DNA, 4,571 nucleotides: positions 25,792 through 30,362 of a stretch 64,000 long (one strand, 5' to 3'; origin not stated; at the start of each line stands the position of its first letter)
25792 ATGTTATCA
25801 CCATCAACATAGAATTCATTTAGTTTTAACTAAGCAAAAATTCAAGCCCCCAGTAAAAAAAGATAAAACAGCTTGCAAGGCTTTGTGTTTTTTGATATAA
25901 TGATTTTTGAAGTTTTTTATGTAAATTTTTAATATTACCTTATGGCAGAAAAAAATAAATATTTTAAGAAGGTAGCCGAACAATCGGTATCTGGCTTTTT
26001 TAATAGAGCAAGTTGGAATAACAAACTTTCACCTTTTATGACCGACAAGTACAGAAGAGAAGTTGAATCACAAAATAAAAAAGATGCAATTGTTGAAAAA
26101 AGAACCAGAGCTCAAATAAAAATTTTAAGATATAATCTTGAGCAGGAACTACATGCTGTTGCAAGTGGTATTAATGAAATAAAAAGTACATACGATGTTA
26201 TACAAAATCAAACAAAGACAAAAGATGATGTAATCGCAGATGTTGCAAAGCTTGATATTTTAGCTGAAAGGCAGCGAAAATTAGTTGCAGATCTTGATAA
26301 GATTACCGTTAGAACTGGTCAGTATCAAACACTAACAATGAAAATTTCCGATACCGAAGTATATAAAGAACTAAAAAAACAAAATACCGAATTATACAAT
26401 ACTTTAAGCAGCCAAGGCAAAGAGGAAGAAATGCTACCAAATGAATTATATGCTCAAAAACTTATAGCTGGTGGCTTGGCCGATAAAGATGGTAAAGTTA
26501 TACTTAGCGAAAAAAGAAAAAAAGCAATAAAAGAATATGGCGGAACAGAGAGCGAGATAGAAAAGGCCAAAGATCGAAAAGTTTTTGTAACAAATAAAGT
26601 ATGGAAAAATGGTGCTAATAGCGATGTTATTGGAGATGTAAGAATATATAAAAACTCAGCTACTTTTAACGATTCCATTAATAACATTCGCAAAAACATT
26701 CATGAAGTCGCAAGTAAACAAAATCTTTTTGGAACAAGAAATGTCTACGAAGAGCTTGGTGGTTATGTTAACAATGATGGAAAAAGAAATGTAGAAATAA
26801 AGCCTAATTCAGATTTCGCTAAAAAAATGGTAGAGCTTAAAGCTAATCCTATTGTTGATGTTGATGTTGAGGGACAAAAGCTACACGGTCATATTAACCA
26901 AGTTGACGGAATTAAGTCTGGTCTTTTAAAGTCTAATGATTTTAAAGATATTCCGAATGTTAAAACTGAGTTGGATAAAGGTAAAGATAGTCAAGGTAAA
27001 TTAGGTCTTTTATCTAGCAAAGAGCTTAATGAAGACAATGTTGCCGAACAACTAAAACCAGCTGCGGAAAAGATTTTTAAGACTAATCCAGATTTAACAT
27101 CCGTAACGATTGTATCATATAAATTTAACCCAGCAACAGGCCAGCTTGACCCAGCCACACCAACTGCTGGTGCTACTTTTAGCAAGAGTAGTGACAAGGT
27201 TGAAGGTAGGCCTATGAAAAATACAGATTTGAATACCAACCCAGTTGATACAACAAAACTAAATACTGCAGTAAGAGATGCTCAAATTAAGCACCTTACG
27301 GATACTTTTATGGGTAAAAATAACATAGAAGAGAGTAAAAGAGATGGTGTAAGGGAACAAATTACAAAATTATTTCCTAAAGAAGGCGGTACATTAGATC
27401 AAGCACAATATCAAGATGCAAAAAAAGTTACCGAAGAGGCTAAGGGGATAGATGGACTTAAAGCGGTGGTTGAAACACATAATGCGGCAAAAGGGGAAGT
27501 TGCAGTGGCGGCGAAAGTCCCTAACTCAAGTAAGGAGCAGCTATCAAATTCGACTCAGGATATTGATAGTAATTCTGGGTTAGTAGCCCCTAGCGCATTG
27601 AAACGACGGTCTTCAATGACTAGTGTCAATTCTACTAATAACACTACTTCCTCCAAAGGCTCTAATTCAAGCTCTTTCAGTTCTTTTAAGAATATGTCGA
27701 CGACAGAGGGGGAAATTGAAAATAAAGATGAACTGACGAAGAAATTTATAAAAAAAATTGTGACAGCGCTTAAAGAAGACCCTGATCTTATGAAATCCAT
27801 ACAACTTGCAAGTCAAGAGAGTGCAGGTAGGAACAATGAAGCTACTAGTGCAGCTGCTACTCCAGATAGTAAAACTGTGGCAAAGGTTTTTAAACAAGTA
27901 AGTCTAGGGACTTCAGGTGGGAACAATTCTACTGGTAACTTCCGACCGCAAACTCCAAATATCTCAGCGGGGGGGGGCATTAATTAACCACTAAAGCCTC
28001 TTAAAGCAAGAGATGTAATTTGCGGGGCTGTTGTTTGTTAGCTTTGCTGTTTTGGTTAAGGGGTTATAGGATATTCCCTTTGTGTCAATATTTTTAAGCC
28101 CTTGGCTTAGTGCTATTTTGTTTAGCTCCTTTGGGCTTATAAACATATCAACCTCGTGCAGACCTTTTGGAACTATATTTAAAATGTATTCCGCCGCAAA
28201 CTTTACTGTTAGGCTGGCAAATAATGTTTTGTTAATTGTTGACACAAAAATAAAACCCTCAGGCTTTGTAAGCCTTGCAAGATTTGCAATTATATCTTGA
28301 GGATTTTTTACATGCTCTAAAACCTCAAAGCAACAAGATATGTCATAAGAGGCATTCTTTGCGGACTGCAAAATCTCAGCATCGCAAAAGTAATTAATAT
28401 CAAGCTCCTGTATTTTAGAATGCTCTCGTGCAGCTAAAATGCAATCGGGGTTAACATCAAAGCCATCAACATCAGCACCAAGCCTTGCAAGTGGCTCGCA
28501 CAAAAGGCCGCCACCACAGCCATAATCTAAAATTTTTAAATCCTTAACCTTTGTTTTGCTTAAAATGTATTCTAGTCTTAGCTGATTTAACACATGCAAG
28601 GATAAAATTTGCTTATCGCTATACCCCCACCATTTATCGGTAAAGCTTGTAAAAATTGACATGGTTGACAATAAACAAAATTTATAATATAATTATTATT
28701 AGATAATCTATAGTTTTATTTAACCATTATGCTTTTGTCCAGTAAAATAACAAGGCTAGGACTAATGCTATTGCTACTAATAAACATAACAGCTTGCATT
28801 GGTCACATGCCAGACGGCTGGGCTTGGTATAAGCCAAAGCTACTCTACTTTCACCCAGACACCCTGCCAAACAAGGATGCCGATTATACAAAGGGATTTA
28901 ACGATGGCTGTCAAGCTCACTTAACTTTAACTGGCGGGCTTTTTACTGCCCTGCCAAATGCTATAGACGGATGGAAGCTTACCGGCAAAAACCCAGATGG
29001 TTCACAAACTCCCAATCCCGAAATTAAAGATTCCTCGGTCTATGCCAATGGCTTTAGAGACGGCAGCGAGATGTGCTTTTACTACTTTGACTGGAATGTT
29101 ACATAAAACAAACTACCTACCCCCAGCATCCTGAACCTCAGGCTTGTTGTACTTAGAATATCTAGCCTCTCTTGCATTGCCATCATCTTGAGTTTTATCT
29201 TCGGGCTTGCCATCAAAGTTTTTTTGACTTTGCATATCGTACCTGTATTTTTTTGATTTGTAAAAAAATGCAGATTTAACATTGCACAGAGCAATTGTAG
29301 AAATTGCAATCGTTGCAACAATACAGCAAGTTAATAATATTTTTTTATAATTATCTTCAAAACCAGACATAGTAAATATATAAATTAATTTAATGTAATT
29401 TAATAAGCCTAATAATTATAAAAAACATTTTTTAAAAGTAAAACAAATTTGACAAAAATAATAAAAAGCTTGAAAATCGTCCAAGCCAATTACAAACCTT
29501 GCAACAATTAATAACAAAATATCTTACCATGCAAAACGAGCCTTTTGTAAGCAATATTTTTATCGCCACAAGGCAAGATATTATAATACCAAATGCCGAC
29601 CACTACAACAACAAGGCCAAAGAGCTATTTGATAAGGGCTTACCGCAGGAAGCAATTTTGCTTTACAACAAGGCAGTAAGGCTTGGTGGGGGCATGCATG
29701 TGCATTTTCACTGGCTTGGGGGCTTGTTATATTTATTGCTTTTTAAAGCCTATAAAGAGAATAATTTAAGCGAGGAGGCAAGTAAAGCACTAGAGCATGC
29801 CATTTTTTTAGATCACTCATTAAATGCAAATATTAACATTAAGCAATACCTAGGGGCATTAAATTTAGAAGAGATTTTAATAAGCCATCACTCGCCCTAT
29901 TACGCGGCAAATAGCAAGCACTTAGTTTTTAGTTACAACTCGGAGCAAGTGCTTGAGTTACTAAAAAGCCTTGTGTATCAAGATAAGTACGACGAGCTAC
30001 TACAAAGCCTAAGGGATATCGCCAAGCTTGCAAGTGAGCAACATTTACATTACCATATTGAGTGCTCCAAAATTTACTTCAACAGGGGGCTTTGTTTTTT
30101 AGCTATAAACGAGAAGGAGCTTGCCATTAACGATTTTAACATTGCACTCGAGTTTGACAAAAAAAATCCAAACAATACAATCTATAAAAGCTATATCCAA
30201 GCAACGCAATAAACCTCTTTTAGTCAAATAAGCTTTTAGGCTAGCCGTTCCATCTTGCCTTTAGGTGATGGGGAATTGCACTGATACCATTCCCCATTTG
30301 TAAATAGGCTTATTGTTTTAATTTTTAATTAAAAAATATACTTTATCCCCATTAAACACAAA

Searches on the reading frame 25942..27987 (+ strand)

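Call 8: search_protein_families(library=pfam, proteins=[window:25942-27987:+], max_evalue=0.1)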
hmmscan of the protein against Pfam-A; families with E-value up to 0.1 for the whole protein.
window:25942-27987:+ (681 aa): 1 family
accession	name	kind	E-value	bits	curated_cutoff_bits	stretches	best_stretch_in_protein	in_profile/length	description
PF16025.10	CaM_bind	-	0.016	16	27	1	29-77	16-59/78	Calcium-dependent calmodulin binding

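Call 81: search_protein_families(library=pfam, proteins=[L001:3731-4357:+, L001:3409-3708:+], max_evalue=0.01)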
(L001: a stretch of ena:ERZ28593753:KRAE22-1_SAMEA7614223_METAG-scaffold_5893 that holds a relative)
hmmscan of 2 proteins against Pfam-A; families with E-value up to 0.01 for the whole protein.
L001:3731-4357:+ (209 aa): 0 families

L001:3409-3708:+ (100 aa): 1 family
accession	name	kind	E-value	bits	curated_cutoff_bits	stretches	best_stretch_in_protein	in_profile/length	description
PF01679.22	Pmp3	-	0.0041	17.5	22.9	1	44-65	26-47/49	Proteolipid membrane potential modulator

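Call 96: search_protein_families(library=padloc, proteins=[window:25942-27987:+], max_evalue=0.01)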
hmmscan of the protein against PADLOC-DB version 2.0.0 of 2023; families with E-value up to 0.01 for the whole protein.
window:25942-27987:+ (681 aa): 0 families

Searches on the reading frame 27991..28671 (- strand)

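Call 54: search_protein_families(library=pfam, proteins=[window:27991-28671:-], max_evalue=0.00001)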
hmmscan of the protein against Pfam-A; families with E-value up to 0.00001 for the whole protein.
window:27991-28671:- (226 aa): 7 families
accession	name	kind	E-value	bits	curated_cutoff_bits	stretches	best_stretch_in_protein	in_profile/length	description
PF13489.12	Methyltransf_23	-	3.4e-21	76.1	27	1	38-195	17-162/164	Methyltransferase domain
PF08241.18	Methyltransf_11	-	1.2e-17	64.7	21.2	1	48-142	1-94/95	Methyltransferase domain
PF13847.12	Methyltransf_31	-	5.2e-17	62.3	27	1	43-155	3-123/145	Methyltransferase domain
PF08242.18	Methyltransf_12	-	3.4e-15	57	30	1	48-141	1-98/98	Methyltransferase domain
PF13649.12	Methyltransf_25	-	7.5e-15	55.8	27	1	47-139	1-97/97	Methyltransferase domain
PF05401.17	NodS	-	1.8e-08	34.9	24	1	29-176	27-177/201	Nodulation protein S (NodS)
PF03848.20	TehB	-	2.3e-07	30.9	20.4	1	41-158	28-147/193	Tellurite resistance protein TehB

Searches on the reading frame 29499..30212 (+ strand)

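Call 54: search_protein_families(library=pfam, proteins=[window:29499-30212:+], max_evalue=0.00001)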
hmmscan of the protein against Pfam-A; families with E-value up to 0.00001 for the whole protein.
window:29499-30212:+ (237 aa): 3 families
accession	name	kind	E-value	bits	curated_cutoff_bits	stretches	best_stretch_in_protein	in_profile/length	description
PF00515.34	TPR_1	-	1.1e-09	38.2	27.8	0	191-223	2-34/34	Tetratricopeptide repeat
PF07719.23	TPR_2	-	3.8e-07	30.2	27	0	191-223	2-34/34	Tetratricopeptide repeat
PF13181.12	TPR_8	-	6.6e-07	29.5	25.7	0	191-223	2-34/34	Tetratricopeptide repeat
